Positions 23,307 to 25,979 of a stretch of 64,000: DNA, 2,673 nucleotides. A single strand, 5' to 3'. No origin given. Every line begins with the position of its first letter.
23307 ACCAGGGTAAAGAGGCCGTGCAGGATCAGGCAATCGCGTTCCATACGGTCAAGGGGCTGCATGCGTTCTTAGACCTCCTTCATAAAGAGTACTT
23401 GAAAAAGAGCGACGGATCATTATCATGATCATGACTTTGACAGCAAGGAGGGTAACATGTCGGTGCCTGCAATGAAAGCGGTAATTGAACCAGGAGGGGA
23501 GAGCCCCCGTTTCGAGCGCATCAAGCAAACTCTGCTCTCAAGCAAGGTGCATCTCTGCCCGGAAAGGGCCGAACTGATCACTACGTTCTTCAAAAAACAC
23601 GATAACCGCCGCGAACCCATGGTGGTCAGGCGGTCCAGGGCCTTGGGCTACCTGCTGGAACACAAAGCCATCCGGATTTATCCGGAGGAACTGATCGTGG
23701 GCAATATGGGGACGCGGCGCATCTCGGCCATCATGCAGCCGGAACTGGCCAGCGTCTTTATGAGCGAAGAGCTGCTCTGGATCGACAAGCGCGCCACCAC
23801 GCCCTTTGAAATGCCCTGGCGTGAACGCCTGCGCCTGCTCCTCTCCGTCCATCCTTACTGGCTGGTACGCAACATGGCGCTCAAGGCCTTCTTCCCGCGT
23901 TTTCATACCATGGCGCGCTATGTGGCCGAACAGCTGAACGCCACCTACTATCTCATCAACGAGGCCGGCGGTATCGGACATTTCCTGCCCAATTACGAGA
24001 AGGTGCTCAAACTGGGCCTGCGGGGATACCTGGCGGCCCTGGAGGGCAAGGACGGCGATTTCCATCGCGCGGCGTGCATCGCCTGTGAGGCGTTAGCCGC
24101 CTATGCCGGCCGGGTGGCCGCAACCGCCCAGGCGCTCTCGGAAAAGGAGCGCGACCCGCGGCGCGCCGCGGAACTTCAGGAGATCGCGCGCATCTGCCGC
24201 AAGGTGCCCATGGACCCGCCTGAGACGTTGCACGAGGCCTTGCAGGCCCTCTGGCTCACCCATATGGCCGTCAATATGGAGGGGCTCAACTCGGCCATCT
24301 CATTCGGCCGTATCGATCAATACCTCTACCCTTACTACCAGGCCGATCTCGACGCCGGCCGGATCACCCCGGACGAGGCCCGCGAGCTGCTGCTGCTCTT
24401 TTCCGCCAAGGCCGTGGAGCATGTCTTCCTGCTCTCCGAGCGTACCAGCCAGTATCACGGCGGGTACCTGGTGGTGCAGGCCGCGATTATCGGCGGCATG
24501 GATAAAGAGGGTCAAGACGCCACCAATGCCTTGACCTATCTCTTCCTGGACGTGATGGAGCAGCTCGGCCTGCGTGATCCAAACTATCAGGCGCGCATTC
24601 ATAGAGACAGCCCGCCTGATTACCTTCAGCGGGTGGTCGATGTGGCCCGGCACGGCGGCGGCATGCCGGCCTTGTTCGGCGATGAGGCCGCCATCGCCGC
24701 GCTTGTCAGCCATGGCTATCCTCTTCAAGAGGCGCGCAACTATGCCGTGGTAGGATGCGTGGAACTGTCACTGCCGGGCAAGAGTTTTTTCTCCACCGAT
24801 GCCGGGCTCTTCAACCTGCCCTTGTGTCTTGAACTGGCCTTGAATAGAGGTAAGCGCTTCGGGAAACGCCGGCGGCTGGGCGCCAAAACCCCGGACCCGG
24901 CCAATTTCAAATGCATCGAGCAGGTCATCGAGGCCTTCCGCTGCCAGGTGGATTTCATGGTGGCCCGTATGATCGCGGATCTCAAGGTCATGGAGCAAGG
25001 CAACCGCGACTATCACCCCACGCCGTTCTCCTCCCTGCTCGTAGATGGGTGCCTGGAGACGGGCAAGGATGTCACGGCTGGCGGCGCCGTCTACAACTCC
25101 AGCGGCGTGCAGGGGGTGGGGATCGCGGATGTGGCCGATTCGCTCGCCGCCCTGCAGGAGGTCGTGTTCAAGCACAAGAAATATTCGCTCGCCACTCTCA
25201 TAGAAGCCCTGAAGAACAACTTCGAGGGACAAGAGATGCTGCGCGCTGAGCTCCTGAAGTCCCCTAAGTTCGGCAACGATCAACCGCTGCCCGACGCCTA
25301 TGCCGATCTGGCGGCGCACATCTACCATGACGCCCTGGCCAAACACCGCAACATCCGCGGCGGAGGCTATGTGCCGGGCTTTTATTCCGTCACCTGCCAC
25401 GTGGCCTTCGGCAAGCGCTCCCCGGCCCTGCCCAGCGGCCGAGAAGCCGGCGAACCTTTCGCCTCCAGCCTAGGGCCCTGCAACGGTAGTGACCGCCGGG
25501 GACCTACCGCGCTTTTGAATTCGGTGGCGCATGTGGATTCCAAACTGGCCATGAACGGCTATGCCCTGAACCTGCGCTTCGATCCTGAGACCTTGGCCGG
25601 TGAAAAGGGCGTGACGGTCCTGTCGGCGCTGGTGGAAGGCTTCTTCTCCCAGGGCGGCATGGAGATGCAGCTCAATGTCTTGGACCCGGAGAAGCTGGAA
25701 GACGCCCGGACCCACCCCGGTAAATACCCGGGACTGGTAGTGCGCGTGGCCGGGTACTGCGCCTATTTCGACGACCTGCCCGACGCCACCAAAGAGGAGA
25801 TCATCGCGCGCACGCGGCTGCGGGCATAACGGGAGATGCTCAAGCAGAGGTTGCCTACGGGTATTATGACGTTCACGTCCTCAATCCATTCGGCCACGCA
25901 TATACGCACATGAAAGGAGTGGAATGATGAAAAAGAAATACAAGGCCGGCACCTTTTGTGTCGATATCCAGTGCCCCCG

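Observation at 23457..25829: Glycyl-radical enzyme with no activating enzyme anywhere in the 64-kb window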

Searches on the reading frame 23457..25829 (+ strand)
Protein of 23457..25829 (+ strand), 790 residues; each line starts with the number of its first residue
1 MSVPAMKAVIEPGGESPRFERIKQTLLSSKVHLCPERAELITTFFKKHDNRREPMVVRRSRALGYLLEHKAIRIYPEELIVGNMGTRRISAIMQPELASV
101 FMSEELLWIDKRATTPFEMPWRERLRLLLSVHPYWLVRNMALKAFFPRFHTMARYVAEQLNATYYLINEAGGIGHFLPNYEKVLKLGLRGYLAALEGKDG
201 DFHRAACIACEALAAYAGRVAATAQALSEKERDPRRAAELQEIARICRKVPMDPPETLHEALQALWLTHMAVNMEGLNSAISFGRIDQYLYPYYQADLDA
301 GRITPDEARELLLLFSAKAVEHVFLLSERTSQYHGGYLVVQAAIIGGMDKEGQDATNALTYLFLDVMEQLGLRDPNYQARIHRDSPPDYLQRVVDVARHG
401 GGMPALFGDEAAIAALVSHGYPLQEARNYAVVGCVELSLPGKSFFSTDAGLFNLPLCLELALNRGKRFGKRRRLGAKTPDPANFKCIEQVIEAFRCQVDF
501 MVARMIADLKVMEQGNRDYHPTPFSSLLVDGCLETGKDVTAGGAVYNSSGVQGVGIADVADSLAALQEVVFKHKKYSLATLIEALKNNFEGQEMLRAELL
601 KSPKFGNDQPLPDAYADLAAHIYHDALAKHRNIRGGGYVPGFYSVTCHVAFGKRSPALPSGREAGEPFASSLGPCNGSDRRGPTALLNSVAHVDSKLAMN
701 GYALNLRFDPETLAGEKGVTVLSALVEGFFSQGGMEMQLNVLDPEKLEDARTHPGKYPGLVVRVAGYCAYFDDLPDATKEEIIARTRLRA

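Call 3: search_protein_families(library=pfam, proteins=[window:23457-25829:+])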
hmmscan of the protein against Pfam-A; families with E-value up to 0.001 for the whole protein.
window:23457-25829:+ (790 aa): 2 families
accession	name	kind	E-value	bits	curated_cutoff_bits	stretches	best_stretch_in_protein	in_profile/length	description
PF02901.20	PFL-like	-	2.1e-177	592.1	24.3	1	17-652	3-647/647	Pyruvate formate lyase-like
PF01228.26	Gly_radical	-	3e-27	95.7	22.2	1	669-771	2-105/106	Glycine radical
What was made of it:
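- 23457..25829 (+): Glycyl radical enzyme, 790 aa, PFL2/glycerol-dehydratase family, from the clade whose members are always encoded alone. Pfam PF02901 and PF01228 (call 3).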

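Call 5: search_solved_structures(query=window:23457-25829:+, max_evalue=1e-10)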
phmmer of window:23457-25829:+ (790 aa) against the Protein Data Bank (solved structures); distinct sequences matched with E-value up to 1e-10: 35.
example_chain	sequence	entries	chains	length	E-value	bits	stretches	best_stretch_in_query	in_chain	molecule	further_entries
2f3o_A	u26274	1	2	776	3.5e-149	501.8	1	27-788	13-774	pyruvate formate-lyase 2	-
1r8w_A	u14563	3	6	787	8.9e-147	493.8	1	16-787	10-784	glycerol dehydratase | B12-independent glycerol dehydratase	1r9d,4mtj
9f3w_A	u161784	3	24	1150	1.3e-142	480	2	14-788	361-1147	Choline trimethylamine-lyase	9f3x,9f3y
5i2a_A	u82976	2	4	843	3.3e-139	468.8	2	12-589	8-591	Diol-dehydratase | Diol dehydratase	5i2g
8id0_A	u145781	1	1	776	2.5e-138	465.8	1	16-786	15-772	formate C-acetyltransferase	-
8yjo_A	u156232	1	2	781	3.5e-130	438.9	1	14-786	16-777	Probable dehydratase PflD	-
9rco_A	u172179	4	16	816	9.9e-129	434.1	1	17-787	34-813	Glycyl radical protein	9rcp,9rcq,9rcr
9r0v_A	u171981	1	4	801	5.9e-128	431.5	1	11-789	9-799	Choline trimethylamine-lyase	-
6vue_A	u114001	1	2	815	6.9e-128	431.3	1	11-789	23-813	Choline trimethylamine-lyase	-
5fau_A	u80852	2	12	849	9.5e-128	430.9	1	12-789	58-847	Choline trimethylamine-lyase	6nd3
9ht9_A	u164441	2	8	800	1e-127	430.8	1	12-789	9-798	Choline trimethylamine-lyase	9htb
5fay_A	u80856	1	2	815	1.3e-127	430.4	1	11-789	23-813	Choline trimethylamine-lyase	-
5fav_A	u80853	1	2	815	1.8e-127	430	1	11-789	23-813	Choline trimethylamine-lyase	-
5faw_A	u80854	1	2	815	3.3e-127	429.1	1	11-789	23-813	Choline trimethylamine-lyase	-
5kdp_A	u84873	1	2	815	4.6e-127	428.6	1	11-789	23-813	Choline trimethylamine-lyase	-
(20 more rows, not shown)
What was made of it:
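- On X-succinate synthases (BSS/MASS): 231-233 bits against 430-500 for the eliminases (call 5).
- GRE isomerases (PflD, YbiW, HplG) also carry C-x-E, and PflD scores nearly as well (466 bits, call 5). PflD 8id0 scores 466 bits and 8yjo 439 bits, close to the top hits (call 5). Scores against true MasD (233 bits) and BSS (231 bits) are less than half those against the eliminases (call 5). CutC scores 430-480 bits (call 5). IslA and IseG are the weakest eliminase matches (319-367 bits, call 5).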

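Call 6: search_protein_families(library=ncbifam, proteins=[window:23457-25829:+])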
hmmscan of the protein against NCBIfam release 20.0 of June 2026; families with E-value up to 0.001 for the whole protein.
window:23457-25829:+ (790 aa): 12 families
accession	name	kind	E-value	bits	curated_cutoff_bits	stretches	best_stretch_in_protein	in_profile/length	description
TIGR01774.1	PFL2-3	subfamily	6.8e-196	653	678.2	1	18-787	5-783/786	formate C-acetyltransferase/glycerol dehydratase family glycyl radical enzyme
NF007437.0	PRK09983.1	equivalog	3.5e-150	501.6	1109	1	18-787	4-762/765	formate C-acetyltransferase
NF048009.1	SfplDhtHpfGKleb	equivalog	2.7e-148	495.5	1000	1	17-789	26-823/824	(2S)-3-sulfopropanediol dehydratase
NF043068.1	glycl_HYPD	equivalog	3e-147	491.9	1100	1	18-787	3-781/784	trans-4-hydroxy-L-proline dehydratase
TIGR04394.1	choline_CutC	equivalog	7.9e-144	481.1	1050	1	17-789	3-787/789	choline trimethylamine-lyase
NF048011.1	SfplDhtHpsGDes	equivalog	9e-144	480.7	1000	1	18-787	25-818/821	(2S)-3-sulfopropanediol dehydratase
NF033718.1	indole_decarb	equivalog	6.1e-101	339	1100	2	202-787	256-865/868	indoleacetate decarboxylase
NF033715.1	glycyl_HPDL_Lrg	equivalog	5.7e-78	262.7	1150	2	202-589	271-678/901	4-hydroxyphenylacetate decarboxylase large subunit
TIGR01255.1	pyr_form_ly_1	equivalog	9.2e-42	143.4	994.2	1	241-786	216-739/744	formate C-acetyltransferase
NF038360.1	rad_fix_GrcA3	exception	7.7e-15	54.7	158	1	717-786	4-73/78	autonomous glycyl radical cofactor GrcA3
TIGR04365.1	spare_glycyl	equivalog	3e-10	40.4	170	1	732-786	67-121/126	autonomous glycyl radical cofactor GrcA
NF008341.1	PRK11127.1-1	equivalog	1.9e-09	37.4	145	1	734-786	23-75/80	autonomous glycyl radical cofactor GrcA2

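Call 7: find_homologous_proteins(query=window:23457-25829:+, max_evalue=1e-50)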
Query window:23457-25829:+ (790 aa): 810 proteins with E <= 1e-50 among 8000 candidates; the best 120 are listed.
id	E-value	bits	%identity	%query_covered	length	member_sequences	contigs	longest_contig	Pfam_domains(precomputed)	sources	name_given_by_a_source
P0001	0.0e+0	1810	100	100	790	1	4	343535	PF02901.21,PF01228.27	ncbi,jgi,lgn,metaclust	ncbi:MAG: pyruvate formate lyase family protein [Syntrophaceae bacterium]|metaclust:\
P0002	0.0e+0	1576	87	100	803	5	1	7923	PF02901.21,PF01228.27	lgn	-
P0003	0.0e+0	1404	77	100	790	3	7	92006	PF02901.21,PF01228.27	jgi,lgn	jgi:pyruvate formate-lyase/glycerol dehydratase family glycyl radical enzyme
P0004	0.0e+0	1382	75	100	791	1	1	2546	PF02901.21,PF01228.27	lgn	-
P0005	0.0e+0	1382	75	100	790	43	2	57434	PF02901.21,PF01228.27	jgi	jgi:formate C-acetyltransferase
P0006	0.0e+0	1379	75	99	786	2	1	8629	PF02901.21,PF01228.27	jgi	jgi:formate C-acetyltransferase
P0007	0.0e+0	1377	76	98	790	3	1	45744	PF02901.21,PF01228.27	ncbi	-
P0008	0.0e+0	1374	75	100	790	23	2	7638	PF02901.21,PF01228.27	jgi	jgi:formate C-acetyltransferase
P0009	0.0e+0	1374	75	100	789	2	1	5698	PF02901.21,PF01228.27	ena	-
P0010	0.0e+0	1373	75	100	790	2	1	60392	PF02901.21,PF01228.27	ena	-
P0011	0.0e+0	1372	75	100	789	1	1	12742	PF02901.21,PF01228.27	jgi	jgi:formate C-acetyltransferase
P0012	0.0e+0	1369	74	100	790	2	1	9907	PF02901.21,PF01228.27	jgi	jgi:pyruvate formate-lyase/glycerol dehydratase family glycyl radical enzyme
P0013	0.0e+0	1367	75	100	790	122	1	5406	PF02901.21,PF01228.27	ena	-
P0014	0.0e+0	1364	76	98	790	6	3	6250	PF02901.21,PF01228.27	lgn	-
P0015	0.0e+0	1364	75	100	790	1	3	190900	PF02901.21,PF01228.27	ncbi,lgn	-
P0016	0.0e+0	1363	75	100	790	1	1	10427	PF02901.21,PF01228.27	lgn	-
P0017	0.0e+0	1362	75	99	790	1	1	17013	PF02901.21,PF01228.27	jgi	jgi:pyruvate formate-lyase/glycerol dehydratase family glycyl radical enzyme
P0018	0.0e+0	1358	75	98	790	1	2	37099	PF02901.21,PF01228.27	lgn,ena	-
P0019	0.0e+0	1357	74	100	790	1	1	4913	PF02901.21,PF01228.27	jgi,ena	-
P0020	0.0e+0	1352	75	98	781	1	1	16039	PF02901.21,PF01228.27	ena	-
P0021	0.0e+0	1351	74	100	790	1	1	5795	PF02901.21,PF01228.27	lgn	-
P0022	0.0e+0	1351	74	100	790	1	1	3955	PF02901.21,PF01228.27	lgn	-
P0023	0.0e+0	1348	75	98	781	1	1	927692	PF02901.21,PF01228.27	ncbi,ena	-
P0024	0.0e+0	1347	74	100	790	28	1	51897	PF02901.21,PF01228.27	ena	-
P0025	0.0e+0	1338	73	100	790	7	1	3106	PF02901.21,PF01228.27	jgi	jgi:formate C-acetyltransferase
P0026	0.0e+0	1331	74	98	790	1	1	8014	PF02901.21,PF01228.27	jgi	jgi:pyruvate formate-lyase/glycerol dehydratase family glycyl radical enzyme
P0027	0.0e+0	1315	73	98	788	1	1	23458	PF02901.21,PF01228.27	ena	-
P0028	0.0e+0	1308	71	99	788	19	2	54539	PF02901.21,PF01228.27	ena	-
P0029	0.0e+0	1304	72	99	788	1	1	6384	PF02901.21,PF01228.27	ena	-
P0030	0.0e+0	1302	71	99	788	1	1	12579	PF02901.21,PF01228.27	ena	-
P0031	0.0e+0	1301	72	98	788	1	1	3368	PF02901.21,PF01228.27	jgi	-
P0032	0.0e+0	1300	71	99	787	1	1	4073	PF02901.21,PF01228.27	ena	-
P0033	0.0e+0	1300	72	99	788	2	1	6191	PF02901.21,PF01228.27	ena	-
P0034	0.0e+0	1300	72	99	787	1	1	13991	PF02901.21,PF01228.27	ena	-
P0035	0.0e+0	1297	72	98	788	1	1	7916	PF02901.21,PF01228.27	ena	-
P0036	0.0e+0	1297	71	98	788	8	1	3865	PF02901.21,PF01228.27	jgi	-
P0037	0.0e+0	1295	71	99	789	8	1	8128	PF02901.21,PF01228.27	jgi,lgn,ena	-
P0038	0.0e+0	1295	71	99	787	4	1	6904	PF02901.21,PF01228.27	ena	-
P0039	0.0e+0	1295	70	99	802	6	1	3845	PF02901.21,PF01228.27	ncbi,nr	ncbi:MAG: pyruvate formate lyase family protein, partial [Thermodesulfobacteriota bacterium]|nr:pyru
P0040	0.0e+0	1294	72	98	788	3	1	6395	PF02901.21,PF01228.27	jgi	-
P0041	0.0e+0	1294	71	98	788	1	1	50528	PF02901.21,PF01228.27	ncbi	-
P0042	0.0e+0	1291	71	99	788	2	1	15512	PF02901.21,PF01228.27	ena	-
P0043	0.0e+0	1291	71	99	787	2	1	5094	PF02901.21,PF01228.27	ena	-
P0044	0.0e+0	1289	70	99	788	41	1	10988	PF02901.21,PF01228.27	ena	-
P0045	0.0e+0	1289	70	98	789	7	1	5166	PF02901.21,PF01228.27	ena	-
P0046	0.0e+0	1288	70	100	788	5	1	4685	PF02901.21,PF01228.27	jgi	-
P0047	0.0e+0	1288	70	98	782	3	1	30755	PF02901.21,PF01228.27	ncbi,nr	ncbi:MAG: pyruvate formate lyase family protein, partial [Thermodesulfobacteriota bacterium]|nr:pyru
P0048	0.0e+0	1287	70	99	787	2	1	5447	PF02901.21,PF01228.27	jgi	jgi:pyruvate formate-lyase/glycerol dehydratase family glycyl radical enzyme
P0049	0.0e+0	1286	71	98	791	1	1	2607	PF02901.21,PF01228.27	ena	-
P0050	0.0e+0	1286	71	98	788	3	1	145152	PF02901.21,PF01228.27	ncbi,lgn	-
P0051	0.0e+0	1285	71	99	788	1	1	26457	PF02901.21,PF01228.27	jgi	-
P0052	0.0e+0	1284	70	98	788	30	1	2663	PF02901.21,PF01228.27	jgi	jgi:formate C-acetyltransferase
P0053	0.0e+0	1281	71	98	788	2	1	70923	PF02901.21,PF01228.27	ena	-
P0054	0.0e+0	1281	69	99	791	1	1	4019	PF02901.21,PF01228.27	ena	-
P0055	0.0e+0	1280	71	98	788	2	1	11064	PF02901.21,PF01228.27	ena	-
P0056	0.0e+0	1277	70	99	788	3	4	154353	PF02901.21,PF01228.27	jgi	-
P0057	0.0e+0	1277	70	99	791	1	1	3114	PF02901.21,PF01228.27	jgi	-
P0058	0.0e+0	1277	70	98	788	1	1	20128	PF02901.21,PF01228.27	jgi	-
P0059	0.0e+0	1277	71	98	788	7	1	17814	PF02901.21,PF01228.27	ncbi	ncbi:MAG: pyruvate formate lyase family protein [Dehalococcoidia bacterium]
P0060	0.0e+0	1276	70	98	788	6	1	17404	PF02901.21,PF01228.27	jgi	jgi:formate C-acetyltransferase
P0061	0.0e+0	1275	69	99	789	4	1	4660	PF02901.21,PF01228.27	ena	-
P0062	0.0e+0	1275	70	98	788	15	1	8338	PF02901.21,PF01228.27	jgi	-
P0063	0.0e+0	1273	70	99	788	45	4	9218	PF02901.21,PF01228.27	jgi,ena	jgi:formate C-acetyltransferase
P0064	0.0e+0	1273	70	99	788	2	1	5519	PF02901.21,PF01228.27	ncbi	-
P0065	0.0e+0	1273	71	99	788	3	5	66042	PF02901.21,PF01228.27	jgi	-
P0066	0.0e+0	1272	69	98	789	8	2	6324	PF02901.21,PF01228.27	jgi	jgi:pyruvate formate-lyase/glycerol dehydratase family glycyl radical enzyme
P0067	0.0e+0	1271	69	98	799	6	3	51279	PF02901.21,PF01228.27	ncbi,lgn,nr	ncbi:MAG: formate acetyltransferase [Desulfobacteraceae bacterium]|nr:formate acetyltransferase [Des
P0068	0.0e+0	1271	71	99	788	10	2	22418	PF02901.21,PF01228.27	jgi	-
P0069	0.0e+0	1270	70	99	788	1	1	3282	PF02901.21,PF01228.27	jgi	jgi:pyruvate formate-lyase/glycerol dehydratase family glycyl radical enzyme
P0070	0.0e+0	1270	70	99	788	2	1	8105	PF02901.21,PF01228.27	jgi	jgi:pyruvate formate-lyase/glycerol dehydratase family glycyl radical enzyme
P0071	0.0e+0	1269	69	98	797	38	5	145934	PF02901.21,PF01228.27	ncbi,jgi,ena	jgi:formate C-acetyltransferase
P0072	0.0e+0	1269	69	98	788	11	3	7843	PF02901.21,PF01228.27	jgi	-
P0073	0.0e+0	1268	69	98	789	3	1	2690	PF02901.21,PF01228.27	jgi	jgi:pyruvate formate-lyase/glycerol dehydratase family glycyl radical enzyme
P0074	0.0e+0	1267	70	98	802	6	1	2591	PF02901.21,PF01228.27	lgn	-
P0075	0.0e+0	1265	69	99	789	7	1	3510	PF02901.21,PF01228.27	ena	-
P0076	0.0e+0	1265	69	99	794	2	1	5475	PF02901.21,PF01228.27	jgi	jgi:formate C-acetyltransferase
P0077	0.0e+0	1264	70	99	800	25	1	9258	PF02901.21,PF01228.27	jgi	jgi:formate C-acetyltransferase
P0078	0.0e+0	1263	69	98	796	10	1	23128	PF02901.21,PF01228.27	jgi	-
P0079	0.0e+0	1263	70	99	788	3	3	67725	PF02901.21,PF01228.27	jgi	-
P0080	0.0e+0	1263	70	98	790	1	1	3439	PF02901.21,PF01228.27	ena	-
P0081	0.0e+0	1262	69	98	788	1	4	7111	PF02901.21,PF01228.27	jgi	jgi:pyruvate formate-lyase/glycerol dehydratase family glycyl radical enzyme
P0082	0.0e+0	1258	69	98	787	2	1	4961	PF02901.21,PF01228.27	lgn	-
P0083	0.0e+0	1257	67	99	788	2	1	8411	PF02901.21,PF01228.27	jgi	jgi:pyruvate formate-lyase/glycerol dehydratase family glycyl radical enzyme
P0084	0.0e+0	1255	68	99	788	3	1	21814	PF02901.21,PF01228.27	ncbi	-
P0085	0.0e+0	1254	69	98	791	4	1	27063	PF02901.21,PF01228.27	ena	-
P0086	0.0e+0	1254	69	98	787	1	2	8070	PF02901.21,PF01228.27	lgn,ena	-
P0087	0.0e+0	1254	70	98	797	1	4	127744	PF02901.21,PF01228.27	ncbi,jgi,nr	ncbi:MAG: formate acetyltransferase [Chloroflexi bacterium]|nr:formate acetyltransferase [Chloroflex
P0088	0.0e+0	1253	69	98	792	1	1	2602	PF02901.21,PF01228.27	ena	-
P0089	0.0e+0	1253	68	99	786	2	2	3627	PF02901.21,PF01228.27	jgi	jgi:formate C-acetyltransferase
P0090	0.0e+0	1253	68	98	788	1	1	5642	PF02901.21,PF01228.27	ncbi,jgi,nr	ncbi:MAG: formate acetyltransferase [Deltaproteobacteria bacterium]|nr:formate acetyltransferase [De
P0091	0.0e+0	1253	69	99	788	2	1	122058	PF02901.21,PF01228.27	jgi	-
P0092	0.0e+0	1253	69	98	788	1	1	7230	PF02901.21,PF01228.27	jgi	jgi:pyruvate formate-lyase/glycerol dehydratase family glycyl radical enzyme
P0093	0.0e+0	1253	69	98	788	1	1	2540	PF02901.21,PF01228.27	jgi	jgi:pyruvate formate-lyase/glycerol dehydratase family glycyl radical enzyme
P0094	0.0e+0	1252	67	98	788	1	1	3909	PF02901.21,PF01228.27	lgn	-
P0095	0.0e+0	1252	69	98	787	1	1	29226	PF02901.21,PF01228.27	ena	-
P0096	0.0e+0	1252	68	98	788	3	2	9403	PF02901.21,PF01228.27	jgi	jgi:pyruvate formate-lyase/glycerol dehydratase family glycyl radical enzyme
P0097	0.0e+0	1252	69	98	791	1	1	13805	PF02901.21,PF01228.27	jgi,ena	-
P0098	0.0e+0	1251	69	98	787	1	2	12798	PF02901.21,PF01228.27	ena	-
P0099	0.0e+0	1249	69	98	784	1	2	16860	PF02901.21,PF01228.27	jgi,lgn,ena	jgi:formate C-acetyltransferase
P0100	0.0e+0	1249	69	98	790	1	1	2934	PF02901.21,PF01228.27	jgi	jgi:pyruvate formate-lyase/glycerol dehydratase family glycyl radical enzyme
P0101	0.0e+0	1248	68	98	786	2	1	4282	PF02901.21,PF01228.27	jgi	jgi:pyruvate formate-lyase/glycerol dehydratase family glycyl radical enzyme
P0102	0.0e+0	1248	69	98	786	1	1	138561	PF02901.21,PF01228.27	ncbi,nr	ncbi:MAG: formate acetyltransferase [Actinobacteria bacterium]|nr:formate acetyltransferase [Actinom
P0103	0.0e+0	1247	69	98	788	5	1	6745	PF02901.21,PF01228.27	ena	-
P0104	0.0e+0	1247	69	98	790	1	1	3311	PF02901.21,PF01228.27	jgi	jgi:pyruvate formate-lyase/glycerol dehydratase family glycyl radical enzyme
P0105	0.0e+0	1246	70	96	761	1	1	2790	PF02901.21,PF01228.27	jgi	-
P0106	0.0e+0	1245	67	99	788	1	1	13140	PF02901.21,PF01228.27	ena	-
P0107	0.0e+0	1244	69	98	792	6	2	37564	PF02901.21,PF01228.27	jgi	jgi:pyruvate formate-lyase/glycerol dehydratase family glycyl radical enzyme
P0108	0.0e+0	1243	68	99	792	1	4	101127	PF02901.21,PF01228.27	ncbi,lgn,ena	-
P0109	0.0e+0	1242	69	98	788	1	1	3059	PF02901.21,PF01228.27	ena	-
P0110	0.0e+0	1241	69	98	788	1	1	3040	PF02901.21,PF01228.27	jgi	-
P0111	0.0e+0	1241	69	98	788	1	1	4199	PF02901.21,PF01228.27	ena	-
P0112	0.0e+0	1239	69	98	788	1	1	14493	PF02901.21,PF01228.27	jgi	-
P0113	0.0e+0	1239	69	98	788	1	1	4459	PF02901.21,PF01228.27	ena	-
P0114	0.0e+0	1239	69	98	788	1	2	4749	PF02901.21,PF01228.27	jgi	-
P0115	0.0e+0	1239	70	96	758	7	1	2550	PF02901.21,PF01228.27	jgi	-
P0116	0.0e+0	1239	69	98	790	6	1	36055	PF02901.21,PF01228.27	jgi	-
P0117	0.0e+0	1238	70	98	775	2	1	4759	PF02901.21,PF01228.27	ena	-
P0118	0.0e+0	1236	68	98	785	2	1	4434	PF02901.21,PF01228.27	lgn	-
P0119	0.0e+0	1235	69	96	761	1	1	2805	PF02901.21,PF01228.27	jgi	-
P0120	0.0e+0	1235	69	98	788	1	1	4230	PF02901.21,PF01228.27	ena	-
